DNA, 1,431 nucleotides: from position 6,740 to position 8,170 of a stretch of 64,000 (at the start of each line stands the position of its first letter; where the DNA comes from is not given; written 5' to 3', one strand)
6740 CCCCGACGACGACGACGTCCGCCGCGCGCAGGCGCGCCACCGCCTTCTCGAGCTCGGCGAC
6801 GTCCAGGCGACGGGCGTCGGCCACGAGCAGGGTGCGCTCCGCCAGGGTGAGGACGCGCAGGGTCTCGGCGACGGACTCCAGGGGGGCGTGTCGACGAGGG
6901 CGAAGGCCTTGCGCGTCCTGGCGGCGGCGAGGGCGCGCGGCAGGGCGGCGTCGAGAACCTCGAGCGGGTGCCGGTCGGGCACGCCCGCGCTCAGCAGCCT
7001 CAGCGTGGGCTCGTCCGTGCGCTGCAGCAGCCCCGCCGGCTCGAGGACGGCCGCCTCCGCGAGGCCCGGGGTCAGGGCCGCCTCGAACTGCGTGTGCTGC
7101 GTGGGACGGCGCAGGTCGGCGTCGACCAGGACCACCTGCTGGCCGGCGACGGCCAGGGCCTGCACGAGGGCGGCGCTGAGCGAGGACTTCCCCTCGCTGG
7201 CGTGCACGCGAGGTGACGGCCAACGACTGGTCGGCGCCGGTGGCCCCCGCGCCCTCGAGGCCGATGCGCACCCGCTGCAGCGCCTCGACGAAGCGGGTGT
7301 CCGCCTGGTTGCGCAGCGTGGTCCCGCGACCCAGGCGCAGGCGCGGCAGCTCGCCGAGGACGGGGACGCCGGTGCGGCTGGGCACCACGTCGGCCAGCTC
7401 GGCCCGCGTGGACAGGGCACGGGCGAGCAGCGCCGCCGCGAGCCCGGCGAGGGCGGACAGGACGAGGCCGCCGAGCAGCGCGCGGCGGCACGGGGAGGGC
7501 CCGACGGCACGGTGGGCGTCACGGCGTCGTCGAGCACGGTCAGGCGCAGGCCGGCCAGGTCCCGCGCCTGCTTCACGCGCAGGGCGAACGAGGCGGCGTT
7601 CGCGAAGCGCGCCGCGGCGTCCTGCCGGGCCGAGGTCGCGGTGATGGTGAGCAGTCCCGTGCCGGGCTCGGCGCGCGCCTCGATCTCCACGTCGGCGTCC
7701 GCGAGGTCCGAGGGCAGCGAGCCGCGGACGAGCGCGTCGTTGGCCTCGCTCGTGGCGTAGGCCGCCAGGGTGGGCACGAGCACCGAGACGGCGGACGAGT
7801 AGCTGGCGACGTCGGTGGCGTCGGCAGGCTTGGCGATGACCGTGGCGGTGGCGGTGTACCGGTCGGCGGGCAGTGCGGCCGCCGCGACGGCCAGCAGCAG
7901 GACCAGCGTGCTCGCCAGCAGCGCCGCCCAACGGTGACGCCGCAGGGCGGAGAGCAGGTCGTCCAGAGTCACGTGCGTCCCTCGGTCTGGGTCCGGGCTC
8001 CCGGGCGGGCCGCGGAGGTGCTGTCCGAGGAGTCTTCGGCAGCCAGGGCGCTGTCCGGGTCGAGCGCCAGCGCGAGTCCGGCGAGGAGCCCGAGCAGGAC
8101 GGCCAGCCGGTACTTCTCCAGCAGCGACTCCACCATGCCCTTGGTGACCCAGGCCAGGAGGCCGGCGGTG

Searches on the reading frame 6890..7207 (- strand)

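Call 50: search_protein_families(library=pfam, max_evalue=0.01, proteins=[window:6890-7207:-])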
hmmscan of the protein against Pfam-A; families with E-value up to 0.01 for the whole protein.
seq(106 aa): 5 families
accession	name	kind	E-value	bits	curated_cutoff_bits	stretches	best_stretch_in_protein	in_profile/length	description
PF01656.29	CbiA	-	3e-05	24.4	25.4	1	5-38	10-43/125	CobQ/CobB/MinD/ParA nucleotide binding domain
PF13723.12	Ketoacyl-synt_2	-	0.00041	20.4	25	1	5-62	110-170/223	Beta-ketoacyl synthase, N-terminal domain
PF16575.11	CLP1_P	-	0.0031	17.8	26.6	1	5-33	5-33/188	mRNA cleavage and polyadenylation factor CLP1 P-loop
PF10609.15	ParA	-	0.0038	17.1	27.1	1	6-44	16-54/246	NUBPL iron-transfer P-loop NTPase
PF09140.17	MipZ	-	0.0053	16.5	20.7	1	5-43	12-50/262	ATPase MipZ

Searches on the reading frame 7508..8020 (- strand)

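Call 50: search_protein_families(library=pfam, max_evalue=0.01, proteins=[window:7508-8020:-])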
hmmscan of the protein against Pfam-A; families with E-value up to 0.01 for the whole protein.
seq(171 aa): 1 family
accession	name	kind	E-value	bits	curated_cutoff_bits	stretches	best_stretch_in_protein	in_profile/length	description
PF02706.20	Wzz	-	1.2e-06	29.2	25.5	1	17-69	3-55/91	Chain length determinant protein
